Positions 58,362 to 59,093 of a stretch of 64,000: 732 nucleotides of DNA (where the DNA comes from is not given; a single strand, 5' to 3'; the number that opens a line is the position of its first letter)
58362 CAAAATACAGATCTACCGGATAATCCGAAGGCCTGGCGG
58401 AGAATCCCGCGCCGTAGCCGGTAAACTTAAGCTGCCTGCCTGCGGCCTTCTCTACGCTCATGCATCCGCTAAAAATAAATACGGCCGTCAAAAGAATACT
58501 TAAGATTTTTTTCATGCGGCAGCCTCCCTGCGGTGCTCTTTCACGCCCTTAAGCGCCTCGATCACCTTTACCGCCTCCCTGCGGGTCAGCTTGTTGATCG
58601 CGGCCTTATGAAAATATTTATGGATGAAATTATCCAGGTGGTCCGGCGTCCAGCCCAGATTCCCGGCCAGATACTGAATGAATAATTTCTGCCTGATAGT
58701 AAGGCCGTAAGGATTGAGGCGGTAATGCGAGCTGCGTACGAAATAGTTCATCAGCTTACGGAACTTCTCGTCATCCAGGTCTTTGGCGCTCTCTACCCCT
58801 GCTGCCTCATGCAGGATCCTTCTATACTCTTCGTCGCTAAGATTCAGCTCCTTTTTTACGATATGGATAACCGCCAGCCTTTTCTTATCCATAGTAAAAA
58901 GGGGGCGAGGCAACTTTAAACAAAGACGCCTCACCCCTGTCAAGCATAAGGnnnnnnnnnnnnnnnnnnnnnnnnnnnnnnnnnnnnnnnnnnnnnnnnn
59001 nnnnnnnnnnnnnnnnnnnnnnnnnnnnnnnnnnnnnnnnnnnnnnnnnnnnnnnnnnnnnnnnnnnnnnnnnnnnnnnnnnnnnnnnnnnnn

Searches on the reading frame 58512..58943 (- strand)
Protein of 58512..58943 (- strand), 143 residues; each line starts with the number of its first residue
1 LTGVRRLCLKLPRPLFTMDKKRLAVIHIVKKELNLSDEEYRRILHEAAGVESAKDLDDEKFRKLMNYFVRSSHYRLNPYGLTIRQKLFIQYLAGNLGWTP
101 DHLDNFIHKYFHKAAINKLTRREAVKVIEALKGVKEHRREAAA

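Call 4: search_protein_families(library=pfam, proteins=[window:58512-58943:-], max_evalue=0.1)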
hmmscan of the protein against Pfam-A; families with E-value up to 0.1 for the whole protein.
window:58512-58943:- (143 aa): 2 families
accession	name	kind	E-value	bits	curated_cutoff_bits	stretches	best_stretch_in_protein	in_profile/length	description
PF06252.17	GemA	-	3.2e-12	47.9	27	1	35-135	1-117/119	Bacteriophage Mu, GemA protein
PF15129.11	ALKL1_2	-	0.098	13.4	27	0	25-113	9-95/124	ALK and LTK ligand 1/2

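Call 5: search_protein_families(library=phrogs, proteins=[window:58512-58943:-], max_evalue=0.1)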
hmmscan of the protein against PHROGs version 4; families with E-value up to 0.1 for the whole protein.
window:58512-58943:- (143 aa): 2 families
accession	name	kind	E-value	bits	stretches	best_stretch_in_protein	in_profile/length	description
phrog_286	-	unknown function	7.6e-20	72.7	1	18-140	8-147/186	-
phrog_8067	-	unknown function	2.8e-06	28.2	1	18-62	1-46/65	-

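Call 6: search_protein_families(library=ncbifam, proteins=[window:58512-58943:-], max_evalue=0.1)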
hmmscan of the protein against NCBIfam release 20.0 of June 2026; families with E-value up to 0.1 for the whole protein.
window:58512-58943:- (143 aa): 1 family
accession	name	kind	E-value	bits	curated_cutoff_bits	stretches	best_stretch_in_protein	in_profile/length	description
NF006291.0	PRK08474.1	equivalog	0.081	12.5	95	0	18-68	78-126/176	F0F1 ATP synthase subunit delta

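Call 9: search_protein_families(library=padloc, proteins=[window:58512-58943:-], max_evalue=0.1)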
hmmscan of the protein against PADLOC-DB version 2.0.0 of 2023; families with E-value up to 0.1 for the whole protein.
window:58512-58943:- (143 aa): 0 families

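Call 18: find_homologous_proteins(query=window:58512-58892:-, max_evalue=0.001)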
Query window:58512-58892:- (126 aa): 508 proteins with E <= 0.001 among 520 candidates; the best 120 are listed.
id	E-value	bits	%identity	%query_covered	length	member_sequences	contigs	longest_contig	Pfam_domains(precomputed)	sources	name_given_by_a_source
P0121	1.4e-76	272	100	100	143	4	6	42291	PF06252.18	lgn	-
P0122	5.3e-54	199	73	97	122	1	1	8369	PF06252.18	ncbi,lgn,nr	ncbi:MAG: DUF1018 domain-containing protein [Candidatus Omnitrophica bacterium]|nr:DUF1018 domain-co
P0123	2.1e-53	198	74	99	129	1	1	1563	PF06252.18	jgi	-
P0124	2.2e-53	197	72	97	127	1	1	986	PF06252.18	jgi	jgi:hypothetical protein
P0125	2.6e-53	197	70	99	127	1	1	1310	PF06252.18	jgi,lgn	jgi:hypothetical protein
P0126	1.9e-52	194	72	99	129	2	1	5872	PF06252.18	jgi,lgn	-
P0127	2.6e-52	194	71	96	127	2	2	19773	PF06252.18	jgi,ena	-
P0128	2.6e-52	194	71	96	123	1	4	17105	PF06252.18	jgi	jgi:hypothetical protein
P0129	2.9e-52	194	71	99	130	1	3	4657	PF06252.18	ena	-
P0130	3.9e-52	193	74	98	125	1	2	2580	PF06252.18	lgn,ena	-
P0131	5.1e-52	193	69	100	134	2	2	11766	PF06252.18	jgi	jgi:hypothetical protein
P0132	6.0e-52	193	72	98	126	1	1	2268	PF06252.18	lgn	-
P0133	6.1e-52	193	70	97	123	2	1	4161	PF06252.18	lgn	-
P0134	6.2e-52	193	72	96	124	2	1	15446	PF06252.18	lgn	-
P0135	7.2e-52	193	70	96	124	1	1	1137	PF06252.18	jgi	-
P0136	8.5e-52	192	71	98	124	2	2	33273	PF06252.18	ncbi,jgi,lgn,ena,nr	ncbi:MAG: hypothetical protein AMJ95_08610 [Omnitrophica WOR_2 bacterium SM23_72]|nr:MAG: hypothetic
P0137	8.7e-52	192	73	94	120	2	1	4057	PF06252.18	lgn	-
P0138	8.8e-52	192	71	99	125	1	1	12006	PF06252.18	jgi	jgi:hypothetical protein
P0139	9.6e-52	192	70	97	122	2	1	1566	PF06252.18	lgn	-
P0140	9.8e-52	192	70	97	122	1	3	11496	PF06252.18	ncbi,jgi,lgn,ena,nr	ncbi:MAG: hypothetical protein AMJ95_13960 [Omnitrophica WOR_2 bacterium SM23_72]|nr:MAG: hypothetic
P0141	1.0e-51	192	69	97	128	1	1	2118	PF06252.18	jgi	jgi:hypothetical protein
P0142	1.2e-51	192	70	97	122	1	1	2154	PF06252.18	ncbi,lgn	-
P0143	1.3e-51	192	69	98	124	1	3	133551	PF06252.18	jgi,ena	jgi:hypothetical protein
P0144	1.4e-51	192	70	97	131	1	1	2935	PF06252.18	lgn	-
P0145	2.4e-51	191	69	97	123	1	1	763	PF06252.18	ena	-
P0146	3.8e-51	190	69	99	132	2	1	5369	PF06252.18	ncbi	-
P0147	4.2e-51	190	73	99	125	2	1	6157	PF06252.18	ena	-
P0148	4.8e-51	190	72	96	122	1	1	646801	PF06252.18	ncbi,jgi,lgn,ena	ncbi:MAG: phage protein GemA/Gp16 family protein [Candidatus Omnitrophota bacterium]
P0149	6.7e-51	189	66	100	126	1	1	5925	PF06252.18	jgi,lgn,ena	jgi:hypothetical protein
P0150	8.9e-51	189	68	99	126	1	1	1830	PF06252.18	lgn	-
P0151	9.2e-51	189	67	98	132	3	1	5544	PF06252.18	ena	-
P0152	1.1e-50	189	68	98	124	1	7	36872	PF06252.18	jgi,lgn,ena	jgi:hypothetical protein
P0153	1.3e-50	188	69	97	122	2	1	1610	PF06252.18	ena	-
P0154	1.7e-50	188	67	97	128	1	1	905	PF06252.18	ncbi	-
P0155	1.8e-50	188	67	97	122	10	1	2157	PF06252.18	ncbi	-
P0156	1.8e-50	188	67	100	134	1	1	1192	PF06252.18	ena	-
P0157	1.9e-50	188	73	96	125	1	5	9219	PF06252.18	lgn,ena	-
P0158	1.9e-50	188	73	95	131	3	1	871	PF06252.18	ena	-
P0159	2.0e-50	188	67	97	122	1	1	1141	PF06252.18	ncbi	-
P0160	2.4e-50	188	69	97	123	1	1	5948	PF06252.18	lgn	-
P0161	2.8e-50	187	67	98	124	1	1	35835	PF06252.18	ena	-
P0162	2.9e-50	187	73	94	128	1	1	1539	PF06252.18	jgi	-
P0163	3.1e-50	187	69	93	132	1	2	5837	PF06252.18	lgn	-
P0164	3.2e-50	187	71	94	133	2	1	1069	PF06252.18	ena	-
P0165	3.3e-50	187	69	97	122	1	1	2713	PF06252.18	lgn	-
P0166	3.4e-50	187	70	97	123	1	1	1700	PF06252.18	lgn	-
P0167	3.9e-50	187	69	99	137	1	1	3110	PF06252.18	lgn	-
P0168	4.5e-50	187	68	95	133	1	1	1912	PF06252.18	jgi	jgi:hypothetical protein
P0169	5.2e-50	187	68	97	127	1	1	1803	PF06252.18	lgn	-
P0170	5.7e-50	186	72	96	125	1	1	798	PF06252.18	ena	-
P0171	6.5e-50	186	73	95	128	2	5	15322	PF06252.18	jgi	-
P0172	6.6e-50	186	70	96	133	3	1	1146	PF06252.18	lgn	-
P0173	6.9e-50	186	69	96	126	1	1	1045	PF06252.18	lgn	-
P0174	7.0e-50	186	69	98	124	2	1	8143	PF06252.18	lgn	-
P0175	7.0e-50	186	67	97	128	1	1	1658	PF06252.18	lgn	-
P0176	9.5e-50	186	71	93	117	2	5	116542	PF06252.18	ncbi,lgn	-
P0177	9.6e-50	186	71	96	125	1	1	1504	PF06252.18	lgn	-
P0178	9.9e-50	186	69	97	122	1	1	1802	PF06252.18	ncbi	-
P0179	1.1e-49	185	72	96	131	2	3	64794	PF06252.18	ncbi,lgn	-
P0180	1.2e-49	185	69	96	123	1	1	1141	PF06252.18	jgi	-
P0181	2.2e-49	185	67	100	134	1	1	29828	PF06252.18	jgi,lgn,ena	-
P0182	2.6e-49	184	66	97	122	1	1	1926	PF06252.18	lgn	-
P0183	2.8e-49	184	72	93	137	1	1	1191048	PF06252.18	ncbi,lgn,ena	-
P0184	3.9e-49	184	69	96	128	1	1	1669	PF06252.18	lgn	-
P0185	5.2e-49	183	68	97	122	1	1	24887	PF06252.18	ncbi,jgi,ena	-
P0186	6.2e-49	183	69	96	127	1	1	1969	PF06252.18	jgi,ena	-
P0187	7.6e-49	183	66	97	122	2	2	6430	PF06252.18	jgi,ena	jgi:hypothetical protein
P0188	7.8e-49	183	66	95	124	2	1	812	PF06252.18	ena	-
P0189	8.6e-49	183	68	98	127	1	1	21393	PF06252.18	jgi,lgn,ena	-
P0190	8.8e-49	183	66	99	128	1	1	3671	PF06252.18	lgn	-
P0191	9.2e-49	183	71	94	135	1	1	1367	PF06252.18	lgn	-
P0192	9.2e-49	183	71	95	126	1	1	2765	PF06252.18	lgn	-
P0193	9.3e-49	183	67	99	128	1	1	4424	PF06252.18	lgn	-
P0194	9.7e-49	182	68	96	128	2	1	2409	PF06252.18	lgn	-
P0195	1.1e-48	182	71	91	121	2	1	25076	PF06252.18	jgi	-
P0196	1.2e-48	182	66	97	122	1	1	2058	PF06252.18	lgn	-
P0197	1.2e-48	182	66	97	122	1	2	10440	PF06252.18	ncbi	ncbi:MAG: regulatory protein GemA [Candidatus Mariimomonas ferrooxydans]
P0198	1.3e-48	182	66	99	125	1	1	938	PF06252.18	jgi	-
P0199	1.4e-48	182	65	97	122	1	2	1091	PF06252.18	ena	-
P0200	1.7e-48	182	66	100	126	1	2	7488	PF06252.18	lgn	-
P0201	1.8e-48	182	66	97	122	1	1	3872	PF06252.18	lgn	-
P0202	1.9e-48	182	66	96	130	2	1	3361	PF06252.18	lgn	-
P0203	2.2e-48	181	69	96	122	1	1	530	PF06252.18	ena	-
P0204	2.4e-48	181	63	100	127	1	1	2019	PF06252.18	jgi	jgi:hypothetical protein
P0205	2.5e-48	181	73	95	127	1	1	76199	PF06252.18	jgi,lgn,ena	-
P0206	2.5e-48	181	71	95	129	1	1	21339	PF06252.18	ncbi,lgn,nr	ncbi:MAG: DUF1018 domain-containing protein [Candidatus Omnitrophica bacterium]|nr:DUF1018 domain-co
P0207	2.7e-48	181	66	96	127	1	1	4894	PF06252.18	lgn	-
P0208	3.3e-48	181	70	94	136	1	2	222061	PF06252.18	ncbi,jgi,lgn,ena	-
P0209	3.4e-48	181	65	98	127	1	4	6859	PF06252.18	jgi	jgi:phage gp16-like protein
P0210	4.0e-48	180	68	97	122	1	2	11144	PF06252.18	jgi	jgi:hypothetical protein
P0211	4.1e-48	180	68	97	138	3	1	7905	PF06252.18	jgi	-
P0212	4.3e-48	180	66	97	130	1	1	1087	PF06252.18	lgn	-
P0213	4.5e-48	180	68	96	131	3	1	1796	PF06252.18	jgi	jgi:phage gp16-like protein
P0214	4.5e-48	180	67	95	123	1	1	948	PF06252.18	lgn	-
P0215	4.8e-48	180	63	100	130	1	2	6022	PF06252.18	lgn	-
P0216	5.1e-48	180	66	97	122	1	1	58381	PF06252.18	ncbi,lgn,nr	ncbi:MAG: DUF1018 domain-containing protein [Candidatus Omnitrophota bacterium]|nr:DUF1018 domain-co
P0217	5.2e-48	180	71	94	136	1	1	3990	PF06252.18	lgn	-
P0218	5.5e-48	180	68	95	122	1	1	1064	PF06252.18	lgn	-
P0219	5.6e-48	180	64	99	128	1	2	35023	PF06252.18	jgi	jgi:hypothetical protein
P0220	6.0e-48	180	69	96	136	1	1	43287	PF06252.18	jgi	-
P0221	6.7e-48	180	68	96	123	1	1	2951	PF06252.18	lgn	-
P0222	7.7e-48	180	70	95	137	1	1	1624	PF06252.18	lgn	-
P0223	8.3e-48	179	66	97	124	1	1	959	PF06252.18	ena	-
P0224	8.9e-48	179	64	97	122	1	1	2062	PF06252.18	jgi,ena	jgi:hypothetical protein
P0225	9.2e-48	179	68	95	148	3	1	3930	PF06252.18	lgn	-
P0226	9.3e-48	179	69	97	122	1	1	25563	PF06252.18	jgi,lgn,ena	-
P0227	9.6e-48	179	69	98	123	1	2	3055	PF06252.18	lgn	-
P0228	1.3e-47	179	66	97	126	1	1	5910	PF06252.18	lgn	-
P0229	1.4e-47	179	68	95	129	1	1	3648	PF06252.18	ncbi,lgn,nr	ncbi:MAG: DUF1018 domain-containing protein [Candidatus Omnitrophica bacterium]|nr:DUF1018 domain-co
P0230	1.4e-47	179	69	95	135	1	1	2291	PF06252.18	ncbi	-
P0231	1.7e-47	178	65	98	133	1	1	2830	PF06252.18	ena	-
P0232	2.8e-47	178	68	96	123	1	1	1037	PF06252.18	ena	-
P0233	3.0e-47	178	68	100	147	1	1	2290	PF06252.18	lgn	-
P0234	3.1e-47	178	68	95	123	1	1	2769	PF06252.18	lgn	-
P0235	3.5e-47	177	67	96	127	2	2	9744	PF06252.18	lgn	-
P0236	5.1e-47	177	65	100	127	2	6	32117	PF06252.18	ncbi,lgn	-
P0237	5.8e-47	177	70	95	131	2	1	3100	PF06252.18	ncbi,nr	ncbi:DUF1018 domain-containing protein [bacterium]|nr:MAG: DUF1018 domain-containing protein [bacter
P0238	5.8e-47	177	69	94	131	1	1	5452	PF06252.18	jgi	jgi:hypothetical protein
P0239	6.3e-47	177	65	98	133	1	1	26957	PF06252.18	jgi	jgi:hypothetical protein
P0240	6.7e-47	177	64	97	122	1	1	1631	PF06252.18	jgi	jgi:hypothetical protein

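Call 30: find_related_loci(query=A3, collection=metagenome_contigs, flank=8000)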
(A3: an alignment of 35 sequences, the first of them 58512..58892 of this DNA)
Query A3 (126 aa) in metagenome_contigs; peptide patterns used: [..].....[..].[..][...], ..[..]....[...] (x = any residue, [..] = any of these).
599 stretches matched a pattern (row limit reached: there are more); 183 encode a relative of the query (tblastn E <= 1e-3); the best 80 are kept; 80 distinct loci.
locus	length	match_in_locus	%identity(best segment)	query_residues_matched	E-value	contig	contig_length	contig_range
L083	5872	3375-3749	72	1-125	4e-59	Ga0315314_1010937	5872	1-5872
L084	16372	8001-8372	71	1-124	3e-58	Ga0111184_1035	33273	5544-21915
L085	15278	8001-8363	71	1-121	2e-58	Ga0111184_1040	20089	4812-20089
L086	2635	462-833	71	1-124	2e-58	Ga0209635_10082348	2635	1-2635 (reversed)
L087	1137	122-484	70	1-121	1e-61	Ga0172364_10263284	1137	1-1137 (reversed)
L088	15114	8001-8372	69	1-124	7e-58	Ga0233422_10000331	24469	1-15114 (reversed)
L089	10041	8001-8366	70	1-122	5e-58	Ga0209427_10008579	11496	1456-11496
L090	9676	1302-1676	74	1-125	1e-57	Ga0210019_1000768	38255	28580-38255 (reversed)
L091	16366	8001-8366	68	1-122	6e-57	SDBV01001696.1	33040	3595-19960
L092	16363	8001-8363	72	1-121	1e-56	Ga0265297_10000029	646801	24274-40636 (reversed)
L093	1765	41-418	66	1-126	2e-57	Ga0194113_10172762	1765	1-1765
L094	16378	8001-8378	67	1-126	1e-55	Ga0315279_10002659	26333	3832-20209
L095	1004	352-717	69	1-122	1e-59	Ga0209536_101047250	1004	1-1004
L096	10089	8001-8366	68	1-122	2e-55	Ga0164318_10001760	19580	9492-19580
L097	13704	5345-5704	73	1-120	2e-55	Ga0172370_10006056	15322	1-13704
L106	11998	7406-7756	69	1-117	3e-54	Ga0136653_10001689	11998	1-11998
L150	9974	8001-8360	57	1-120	7e-47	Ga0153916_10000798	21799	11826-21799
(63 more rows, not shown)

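Call 31: find_related_loci(query=A3, collection=viral_contigs, flank=8000)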
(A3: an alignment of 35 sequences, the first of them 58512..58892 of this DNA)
Query A3 (126 aa) in viral_contigs; peptide patterns used: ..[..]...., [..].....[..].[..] (x = any residue, [..] = any of these).
142 stretches matched a pattern, but none encodes a relative of the query by tblastn (E <= 1e-3).

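Call 55: search_protein_families(library=pfam, proteins=[L150:5524-7953:+, L150:4676-5509:+, L150:7926-8429:+, L106:7793-9046:+, L106:4837-5286:+], max_evalue=0.01)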
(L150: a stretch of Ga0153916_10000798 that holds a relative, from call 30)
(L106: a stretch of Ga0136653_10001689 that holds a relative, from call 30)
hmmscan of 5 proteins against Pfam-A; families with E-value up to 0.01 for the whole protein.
L150:5524-7953:+ (809 aa): 6 families
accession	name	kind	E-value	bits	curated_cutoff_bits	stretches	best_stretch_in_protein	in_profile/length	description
PF21686.3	LigD_Prim-Pol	-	1.8e-86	290.3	27.4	1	530-782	2-254/254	LigD, primase-polymerase domain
PF13298.12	LigD_N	-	3.1e-42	143.5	31.1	1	34-148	1-107/107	DNA Ligase D 3'-phosphoesterase domain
PF01068.26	DNA_ligase_A_M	-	1.6e-31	110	26.2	1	198-376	1-204/204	ATP dependent DNA ligase domain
PF04679.21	DNA_ligase_A_C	-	3e-28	98.5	27.5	1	395-487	2-94/94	ATP dependent DNA ligase C terminal region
PF09414.15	RNA_ligase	-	0.00019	22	27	1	213-375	3-170/171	RNA ligase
PF01896.25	DNA_primase_S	-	0.0009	20.1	26.8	1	637-754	6-163/163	DNA primase small subunit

L150:4676-5509:+ (277 aa): 1 family
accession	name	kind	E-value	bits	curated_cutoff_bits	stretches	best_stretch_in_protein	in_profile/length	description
PF02735.22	Ku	-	2.4e-46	158.5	25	1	30-208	1-188/190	Ku70/Ku80 beta-barrel domain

L150:7926-8429:+ (167 aa): 3 families
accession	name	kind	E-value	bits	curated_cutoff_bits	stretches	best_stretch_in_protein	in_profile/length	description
PF06252.17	GemA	-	5.6e-10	40.6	27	1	44-142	2-116/119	Bacteriophage Mu, GemA protein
PF03735.19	ENT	-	0.0074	16.8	28.5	0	26-56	26-56/71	ENT domain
PF01527.26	HTH_Tnp_1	-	0.0098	16.5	24.1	0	91-134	20-65/75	Transposase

L106:7793-9046:+ (417 aa): 1 family
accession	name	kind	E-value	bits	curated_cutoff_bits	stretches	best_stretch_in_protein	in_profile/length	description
PF00999.27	Na_H_Exchanger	-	2.7e-31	109.2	26.2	1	14-394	7-370/375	Sodium/hydrogen exchanger, transmembrane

L106:4837-5286:+ (149 aa): 0 families

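Call 59: search_dna_similar(query=window:58512-58892:-, collection=phages, mode=protein, max_evalue=0.001, max_rows=15)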
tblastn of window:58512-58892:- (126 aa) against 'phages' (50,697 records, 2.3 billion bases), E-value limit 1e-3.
Records with a match: 14; places in all: 14; records where one place covers at least 80% of the query: 1.
Best place of each record, by identity: <60% 14.
By first word of the organism name: Ralstonia 5; Pseudomonas 5; Bacteriophage 2; Fusobacterium 1; Chromohalobacter 1.
By host as written in the record: - 6; Ralstonia solanacearum 5; Fusobacterium necrophorum subsp. funduliforme RTG5 1; Pseudomonas aeruginosa PAO1 1; Pseudomonas aeruginosa PA14 1.
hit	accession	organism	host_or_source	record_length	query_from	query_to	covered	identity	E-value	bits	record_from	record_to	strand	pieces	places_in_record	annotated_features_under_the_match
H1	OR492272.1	Fusobacterium phage phiRTG5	Fusobacterium necrophorum subsp. ...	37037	1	117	93%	32.0%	9e-6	49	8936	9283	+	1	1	DUF1019 domain-containing protein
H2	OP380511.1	Chromohalobacter phage YPCBV-1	-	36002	1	53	42%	50.9%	3e-7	53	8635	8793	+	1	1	regulatory protein | hypothetical protein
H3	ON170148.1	Ralstonia phage YO088_1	Ralstonia solanacearum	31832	3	54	41%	44.2%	3e-5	47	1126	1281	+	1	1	record has no annotation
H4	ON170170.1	Ralstonia phage YO098_1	Ralstonia solanacearum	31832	3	54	41%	44.2%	3e-5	47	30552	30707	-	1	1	record has no annotation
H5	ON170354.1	Ralstonia phage YO381_1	Ralstonia solanacearum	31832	3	54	41%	44.2%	3e-5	47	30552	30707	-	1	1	record has no annotation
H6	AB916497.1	Ralstonia phage RS138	Ralstonia solanacearum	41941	6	54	39%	46.9%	3e-5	47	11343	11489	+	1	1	hypothetical protein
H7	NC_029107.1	Ralstonia phage RS138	Ralstonia solanacearum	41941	6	54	39%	46.9%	3e-5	47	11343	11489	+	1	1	regulatory protein GemA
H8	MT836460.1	Bacteriophage sp.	human fecal samples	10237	5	53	39%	46.9%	6e-5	46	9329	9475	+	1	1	record has no annotation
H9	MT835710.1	Bacteriophage sp.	human fecal samples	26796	5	53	39%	46.9%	6e-5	46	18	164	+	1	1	record has no annotation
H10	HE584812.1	Pseudomonas phage LPB1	hospital sewage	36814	6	53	38%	45.8%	2e-4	45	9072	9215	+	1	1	putative Mu-like GemA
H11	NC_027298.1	Pseudomonas phage LPB1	hospital sewage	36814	6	53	38%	45.8%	2e-4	45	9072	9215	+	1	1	regulatory protein GemA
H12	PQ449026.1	Pseudomonas phage HKPH_J3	Pseudomonas aeruginosa PAO1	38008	6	53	38%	45.8%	2e-4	45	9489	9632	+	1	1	GemA protein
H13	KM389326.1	Pseudomonas phage F_KK2074sp/Pa1651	-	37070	6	53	38%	43.8%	8e-4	43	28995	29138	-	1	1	record has no annotation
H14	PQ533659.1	Pseudomonas phage Meadow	Pseudomonas aeruginosa PA14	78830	6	53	38%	43.8%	8e-4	43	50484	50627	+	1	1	E16-related protein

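Call 62: search_solved_structures(query=A3, max_evalue=1)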
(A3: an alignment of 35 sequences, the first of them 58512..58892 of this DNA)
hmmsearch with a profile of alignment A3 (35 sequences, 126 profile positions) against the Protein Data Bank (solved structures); distinct sequences matched with E-value up to 1: 2.
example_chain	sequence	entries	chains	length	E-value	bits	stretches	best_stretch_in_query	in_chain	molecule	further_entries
2jn6_A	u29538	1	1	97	0.36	14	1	72-122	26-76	Protein Cgl2762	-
1ojh_A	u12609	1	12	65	0.74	13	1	61-109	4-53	NBLA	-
